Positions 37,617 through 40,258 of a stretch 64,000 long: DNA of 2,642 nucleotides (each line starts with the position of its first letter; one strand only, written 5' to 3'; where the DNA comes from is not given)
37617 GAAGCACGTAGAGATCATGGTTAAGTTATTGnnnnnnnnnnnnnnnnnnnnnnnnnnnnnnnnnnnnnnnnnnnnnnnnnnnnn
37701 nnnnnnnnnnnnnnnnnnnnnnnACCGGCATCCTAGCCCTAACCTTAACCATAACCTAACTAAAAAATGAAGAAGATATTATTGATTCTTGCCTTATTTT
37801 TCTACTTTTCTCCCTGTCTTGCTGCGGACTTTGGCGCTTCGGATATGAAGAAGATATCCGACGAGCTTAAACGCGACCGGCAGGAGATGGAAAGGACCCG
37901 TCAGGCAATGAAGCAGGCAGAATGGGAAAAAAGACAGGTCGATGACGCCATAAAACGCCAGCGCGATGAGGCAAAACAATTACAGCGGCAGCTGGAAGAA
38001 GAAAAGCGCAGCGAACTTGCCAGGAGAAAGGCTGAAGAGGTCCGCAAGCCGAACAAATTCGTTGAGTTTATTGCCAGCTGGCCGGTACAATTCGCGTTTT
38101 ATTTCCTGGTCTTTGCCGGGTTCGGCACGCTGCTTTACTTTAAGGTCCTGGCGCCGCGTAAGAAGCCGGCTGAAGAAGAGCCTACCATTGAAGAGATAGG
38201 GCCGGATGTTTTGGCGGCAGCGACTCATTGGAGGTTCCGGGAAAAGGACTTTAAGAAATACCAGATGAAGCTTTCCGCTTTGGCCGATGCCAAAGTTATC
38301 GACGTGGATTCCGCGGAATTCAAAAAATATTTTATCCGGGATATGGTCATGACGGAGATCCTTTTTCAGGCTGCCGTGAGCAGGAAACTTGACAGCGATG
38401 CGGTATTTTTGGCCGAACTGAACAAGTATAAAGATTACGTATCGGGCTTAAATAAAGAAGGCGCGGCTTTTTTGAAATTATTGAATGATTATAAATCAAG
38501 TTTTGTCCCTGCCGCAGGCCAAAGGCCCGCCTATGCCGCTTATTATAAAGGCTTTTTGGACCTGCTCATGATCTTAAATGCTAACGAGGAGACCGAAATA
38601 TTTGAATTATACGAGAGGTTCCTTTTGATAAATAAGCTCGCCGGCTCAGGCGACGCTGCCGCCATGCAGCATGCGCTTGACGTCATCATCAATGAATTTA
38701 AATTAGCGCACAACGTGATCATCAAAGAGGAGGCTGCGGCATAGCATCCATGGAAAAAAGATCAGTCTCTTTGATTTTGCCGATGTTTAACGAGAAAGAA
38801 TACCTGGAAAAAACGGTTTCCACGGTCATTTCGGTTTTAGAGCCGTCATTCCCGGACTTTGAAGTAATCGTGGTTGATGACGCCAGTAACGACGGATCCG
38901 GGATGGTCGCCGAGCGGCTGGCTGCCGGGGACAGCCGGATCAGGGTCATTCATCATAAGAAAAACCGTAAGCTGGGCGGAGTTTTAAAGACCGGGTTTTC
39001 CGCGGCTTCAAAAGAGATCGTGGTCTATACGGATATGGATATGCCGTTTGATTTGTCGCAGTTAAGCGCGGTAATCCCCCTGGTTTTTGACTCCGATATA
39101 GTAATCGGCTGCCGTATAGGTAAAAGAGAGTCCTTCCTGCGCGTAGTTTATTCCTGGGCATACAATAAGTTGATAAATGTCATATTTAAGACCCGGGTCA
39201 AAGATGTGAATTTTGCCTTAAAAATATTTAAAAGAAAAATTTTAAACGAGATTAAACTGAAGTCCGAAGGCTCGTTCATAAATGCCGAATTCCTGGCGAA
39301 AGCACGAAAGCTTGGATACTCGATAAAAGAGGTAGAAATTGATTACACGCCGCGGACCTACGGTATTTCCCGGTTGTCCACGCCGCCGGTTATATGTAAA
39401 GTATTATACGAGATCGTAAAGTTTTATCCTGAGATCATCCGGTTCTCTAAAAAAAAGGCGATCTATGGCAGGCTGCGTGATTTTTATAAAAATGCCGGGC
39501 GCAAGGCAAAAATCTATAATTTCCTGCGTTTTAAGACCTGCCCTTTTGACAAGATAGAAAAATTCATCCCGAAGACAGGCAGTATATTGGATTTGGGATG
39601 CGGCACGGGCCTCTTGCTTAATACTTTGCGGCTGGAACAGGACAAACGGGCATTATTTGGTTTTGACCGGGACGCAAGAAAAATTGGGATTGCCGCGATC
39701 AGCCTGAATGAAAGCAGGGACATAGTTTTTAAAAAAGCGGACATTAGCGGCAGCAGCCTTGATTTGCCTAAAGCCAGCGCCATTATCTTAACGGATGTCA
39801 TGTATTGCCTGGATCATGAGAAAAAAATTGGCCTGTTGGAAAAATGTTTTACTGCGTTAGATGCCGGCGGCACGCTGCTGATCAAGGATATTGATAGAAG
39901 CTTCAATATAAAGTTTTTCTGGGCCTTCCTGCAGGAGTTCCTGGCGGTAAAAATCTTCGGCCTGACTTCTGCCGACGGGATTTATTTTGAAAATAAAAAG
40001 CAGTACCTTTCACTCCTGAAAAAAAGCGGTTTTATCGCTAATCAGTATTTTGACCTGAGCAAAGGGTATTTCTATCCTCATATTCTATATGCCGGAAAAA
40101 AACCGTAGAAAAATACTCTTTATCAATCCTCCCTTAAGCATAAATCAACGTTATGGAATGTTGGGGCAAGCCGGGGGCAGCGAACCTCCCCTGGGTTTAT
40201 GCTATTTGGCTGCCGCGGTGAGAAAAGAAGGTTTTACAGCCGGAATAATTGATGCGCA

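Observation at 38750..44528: hpnI/hpnJ/hpnK-like triad (GT2-methyltransferase fusion, B12 radical-SAM, YdjC deacetylase) plus an ArnT/PMT-like transferase inside the LPS core locus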

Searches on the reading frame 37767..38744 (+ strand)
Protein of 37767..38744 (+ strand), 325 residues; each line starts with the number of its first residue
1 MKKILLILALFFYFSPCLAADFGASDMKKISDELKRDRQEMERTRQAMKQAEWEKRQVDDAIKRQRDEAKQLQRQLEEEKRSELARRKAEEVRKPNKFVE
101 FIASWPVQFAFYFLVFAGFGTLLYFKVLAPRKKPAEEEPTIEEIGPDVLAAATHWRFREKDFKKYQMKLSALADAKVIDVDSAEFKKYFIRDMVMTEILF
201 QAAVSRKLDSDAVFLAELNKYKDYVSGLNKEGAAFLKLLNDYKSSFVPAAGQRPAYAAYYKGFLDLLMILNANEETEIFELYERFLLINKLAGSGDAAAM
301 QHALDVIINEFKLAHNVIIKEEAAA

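Call 8: search_protein_families(library=ncbifam, proteins=[window:37767-38744:+], max_evalue=0.00001)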
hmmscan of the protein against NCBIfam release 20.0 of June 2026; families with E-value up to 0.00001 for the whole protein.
window:37767-38744:+ (325 aa): 0 families

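Call 39: search_protein_families(library=pfam, proteins=[window:37767-38741:+], max_evalue=5)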
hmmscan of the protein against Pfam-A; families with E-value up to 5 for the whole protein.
window:37767-38741:+ (325 aa): 4 families
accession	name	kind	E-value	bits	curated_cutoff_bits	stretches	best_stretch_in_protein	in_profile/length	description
PF20380.3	DUF6675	-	0.042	13.4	27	1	1-107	1-87/254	Family of unknown function (DUF6675)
PF17675.6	APG6_N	-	0.12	13.3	45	1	25-83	46-104/132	Apg6 coiled-coil region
PF04871.18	Uso1_p115_C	-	0.12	13.1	28.4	1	24-88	10-73/121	Uso1 / p115 like vesicle tethering protein, C terminal region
PF24871.1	Piezo_TM1-24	-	0.26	10.1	28.8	1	7-94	292-379/682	Piezo TM1-24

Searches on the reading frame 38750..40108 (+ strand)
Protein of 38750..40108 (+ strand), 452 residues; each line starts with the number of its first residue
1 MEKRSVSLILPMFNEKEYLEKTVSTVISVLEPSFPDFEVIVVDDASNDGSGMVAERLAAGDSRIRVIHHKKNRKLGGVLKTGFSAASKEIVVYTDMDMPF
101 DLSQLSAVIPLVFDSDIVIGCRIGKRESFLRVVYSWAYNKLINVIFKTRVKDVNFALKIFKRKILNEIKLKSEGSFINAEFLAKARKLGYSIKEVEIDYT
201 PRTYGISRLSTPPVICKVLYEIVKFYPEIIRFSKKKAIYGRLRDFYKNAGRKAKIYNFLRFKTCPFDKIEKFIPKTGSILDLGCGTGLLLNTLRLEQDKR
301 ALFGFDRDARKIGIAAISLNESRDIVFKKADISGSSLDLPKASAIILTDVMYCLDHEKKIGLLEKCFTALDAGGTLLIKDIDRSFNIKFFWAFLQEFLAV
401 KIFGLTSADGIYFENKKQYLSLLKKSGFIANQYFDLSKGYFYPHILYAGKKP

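Call 3: search_protein_families(library=pfam, proteins=[window:38750-40108:+], max_evalue=0.01)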
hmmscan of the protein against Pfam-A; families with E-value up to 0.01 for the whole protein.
window:38750-40108:+ (452 aa): 11 families
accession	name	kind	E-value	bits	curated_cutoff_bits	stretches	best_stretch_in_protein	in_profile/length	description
PF00535.33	Glycos_transf_2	-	2.2e-25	90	23.3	1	7-168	1-167/168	Glycosyl transferase family 2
PF13489.12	Methyltransf_23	-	9e-11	42.2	27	1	267-428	11-159/164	Methyltransferase domain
PF13847.12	Methyltransf_31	-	2.4e-07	31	27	1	277-382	5-113/145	Methyltransferase domain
PF13649.12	Methyltransf_25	-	3.1e-07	31.4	27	1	279-374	1-97/97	Methyltransferase domain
PF00891.24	Methyltransf_2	-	8.6e-07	28.9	22.3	1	277-379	64-165/210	O-methyltransferase domain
PF08242.18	Methyltransf_12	-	1.3e-06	29.5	30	1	280-376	1-98/98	Methyltransferase domain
PF05175.20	MTS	-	0.0006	19.9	23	1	275-322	31-78/170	Methyltransferase small domain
PF08241.18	Methyltransf_11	-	0.00066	20.7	21.2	1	280-378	1-95/95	Methyltransferase domain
PF13641.12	Glyco_tranf_2_3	-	0.001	19.6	27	1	6-97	3-96/230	Glycosyltransferase like family 2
PF07021.18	MetW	-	0.0028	17.8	21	1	266-310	4-47/193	Methionine biosynthesis protein MetW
PF01728.25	FtsJ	-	0.0042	17.5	24.1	1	262-403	8-162/181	FtsJ-like methyltransferase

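Call 4: search_protein_families(library=ncbifam, proteins=[window:38750-40108:+], max_evalue=0.01)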
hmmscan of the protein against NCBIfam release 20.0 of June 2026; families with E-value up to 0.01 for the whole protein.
window:38750-40108:+ (452 aa): 33 families (the best 25 are shown)
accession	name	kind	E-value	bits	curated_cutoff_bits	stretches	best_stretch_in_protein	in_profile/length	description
TIGR03937.1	PgaC_IcaA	equivalog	5.8e-17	61.7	422.3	1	3-148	44-190/407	poly-beta-1,6-N-acetyl-D-glucosamine synthase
NF047588.1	GlcsyltransPgfSStrep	equivalog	4.5e-14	52.4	500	1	6-205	3-201/308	glycosyltransferase PgfS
NF007986.1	PRK10714.1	equivalog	4.6e-14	52.2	529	1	4-223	6-223/316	undecaprenyl-phosphate 4-deoxy-4-formamido-L-arabinose transferase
NF041391.1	DPhHxTase_Halo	equivalog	3.7e-13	49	375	1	21-203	8-187/213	dolichyl-phosphate hexose transferase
TIGR04182.1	glyco_TIGR04182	equivalog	5.3e-13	49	325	1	6-205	2-196/293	S-layer glycoprotein N-glycosyltransferase AglJ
NF047683.1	TeichurnBiosyTuaG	equivalog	1.2e-12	48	400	1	3-101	5-100/252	teichuronic acid biosynthesis protein TuaG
NF053739.1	GlytfEpsEBac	equivalog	1.3e-10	40.7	450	1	6-97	3-92/265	glycosyltransferase EpsE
NF058614.1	PPMAGASynPpgS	equivalog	1.8e-10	40.6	370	1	6-200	2-199/226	polyprenyl-phospho-N-acetylgalactosaminyl synthase PpgS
NF050050.1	ProtGlycPglI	equivalog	1.2e-09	38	500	1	5-98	3-94/306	GalNAc(5)-diNAcBac-PP-undecaprenol beta-1,3-glucosyltransferase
TIGR03965.1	mycofact_glyco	equivalog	2.5e-09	36.5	280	1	3-117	73-184/467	mycofactocin biosynthesis glycosyltransferase MftF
NF007482.0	PRK10073.1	equivalog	1.6e-08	33.9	423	1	3-98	5-96/334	glycosyltransferase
NF043040.1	corrin_prot_MT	hypoth_equivalog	7.6e-08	32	180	1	272-381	38-150/216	corrinoid protein-associated methyltransferase CpaM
NF010496.0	PRK13915.1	equivalog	8.2e-08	31.7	262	1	3-99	30-128/307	glucosyl-3-phosphoglycerate synthase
TIGR04283.1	glyco_like_mftF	equivalog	1.9e-07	30.9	182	1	6-131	1-119/221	TIGR04283 family arsenosugar biosynthesis glycosyltransferase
TIGR03469.1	HpnB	hypoth_equivalog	1.8e-06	27.3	379.25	1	5-107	45-155/386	hopene-associated glycosyltransferase HpnB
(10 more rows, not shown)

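Call 27: search_solved_structures(query=window:38750-40105:+, max_evalue=0.001)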
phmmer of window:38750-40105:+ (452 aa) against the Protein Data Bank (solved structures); distinct sequences matched with E-value up to 0.001: 19.
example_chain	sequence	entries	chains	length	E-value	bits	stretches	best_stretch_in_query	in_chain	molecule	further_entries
5mlz_A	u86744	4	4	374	5.4e-12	48.7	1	4-234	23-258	Dolichol monophosphate mannose synthase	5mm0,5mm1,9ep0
9hwj_A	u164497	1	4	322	7.5e-12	48.2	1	4-223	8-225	Undecaprenyl-phosphate 4-deoxy-4-formamido-L-arabinose transferase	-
9bhc_C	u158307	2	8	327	9.9e-11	44.6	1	4-223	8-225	Undecaprenyl-phosphate 4-deoxy-4-formamido-L-arabinose transferase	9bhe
8vxh_A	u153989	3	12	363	1.3e-10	44.1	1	4-223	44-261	Undecaprenyl-phosphate 4-deoxy-4-formamido-L-arabinose transferase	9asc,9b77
3bcv_A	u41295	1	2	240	1.9e-09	40.3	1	5-101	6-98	Putative glycosyltransferase protein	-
5hea_A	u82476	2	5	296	4.3e-09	39.2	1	6-102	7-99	Putative glycosyltransferase (GalT1)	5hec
6h1j_A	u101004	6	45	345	8.2e-08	35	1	4-192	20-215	Probable ss-1,3-N-acetylglucosaminyltransferase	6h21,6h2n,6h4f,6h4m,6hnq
5eke_A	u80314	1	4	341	1.5e-06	30.8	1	6-203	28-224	Uncharacterized glycosyltransferase sll0501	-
5ekp_C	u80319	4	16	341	1.6e-06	30.7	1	6-202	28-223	Uncharacterized glycosyltransferase sll0501 | Glycosyltransferase sll0501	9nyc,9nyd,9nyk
9nye_A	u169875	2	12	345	1.6e-06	30.7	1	6-202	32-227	Glycosyltransferase sll0501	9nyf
2z87_A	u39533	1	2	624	4.9e-06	29.1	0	6-83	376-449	Chondroitin synthase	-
2z86_A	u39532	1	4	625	4.9e-06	29.1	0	6-83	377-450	Chondroitin synthase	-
6p61_A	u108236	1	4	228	1.6e-05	27.4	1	5-98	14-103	Glycosyltransferase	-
8vh7_A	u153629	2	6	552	3.4e-05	26.3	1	6-107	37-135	Heparosan synthase B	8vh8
8viw_A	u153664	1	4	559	3.5e-05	26.3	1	6-107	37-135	Heparosan synthase B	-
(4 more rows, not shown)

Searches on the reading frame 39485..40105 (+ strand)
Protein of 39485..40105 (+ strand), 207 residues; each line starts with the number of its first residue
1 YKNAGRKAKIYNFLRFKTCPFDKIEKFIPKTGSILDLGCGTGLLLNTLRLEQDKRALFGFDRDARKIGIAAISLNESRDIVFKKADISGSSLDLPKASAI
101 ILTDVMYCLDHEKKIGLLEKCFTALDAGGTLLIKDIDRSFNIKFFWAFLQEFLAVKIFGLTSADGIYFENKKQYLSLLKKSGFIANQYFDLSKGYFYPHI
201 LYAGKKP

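Call 39: search_protein_families(library=pfam, proteins=[window:39485-40105:+], max_evalue=5)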
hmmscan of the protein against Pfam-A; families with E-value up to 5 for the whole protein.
window:39485-40105:+ (207 aa): 14 families
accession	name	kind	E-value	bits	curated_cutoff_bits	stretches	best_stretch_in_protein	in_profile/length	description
PF13489.12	Methyltransf_23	-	1.5e-11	44.8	27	1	22-183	11-159/164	Methyltransferase domain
PF13847.12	Methyltransf_31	-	7.5e-08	32.6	27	1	32-137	5-113/145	Methyltransferase domain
PF13649.12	Methyltransf_25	-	1.1e-07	32.9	27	1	34-129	1-97/97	Methyltransferase domain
PF00891.24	Methyltransf_2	-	1.9e-07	31.1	22.3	1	32-134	64-165/210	O-methyltransferase domain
PF08242.18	Methyltransf_12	-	3.9e-07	31.1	30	1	35-131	1-98/98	Methyltransferase domain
PF05175.20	MTS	-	0.00014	21.9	23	1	30-77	31-78/170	Methyltransferase small domain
PF08241.18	Methyltransf_11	-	0.00021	22.3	21.2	1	35-133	1-95/95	Methyltransferase domain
PF07021.18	MetW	-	0.00095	19.3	21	1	21-66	4-48/193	Methionine biosynthesis protein MetW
PF01728.25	FtsJ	-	0.001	19.5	24.1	1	17-158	8-162/181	FtsJ-like methyltransferase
PF01739.24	CheR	-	0.0096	15.8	27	1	72-133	112-173/195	CheR methyltransferase, SAM binding domain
PF05401.17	NodS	-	0.014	15.6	24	1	31-131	44-142/201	Nodulation protein S (NodS)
PF07757.19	AdoMet_MTase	-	0.021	15.5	27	1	30-67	61-96/115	Predicted AdoMet-dependent methyltransferase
PF03848.20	TehB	-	0.053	13.4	20.4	1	30-133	30-132/193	Tellurite resistance protein TehB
PF06325.19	PrmA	-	0.077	12.9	22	1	23-81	154-213/296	Ribosomal protein L11 methyltransferase (PrmA)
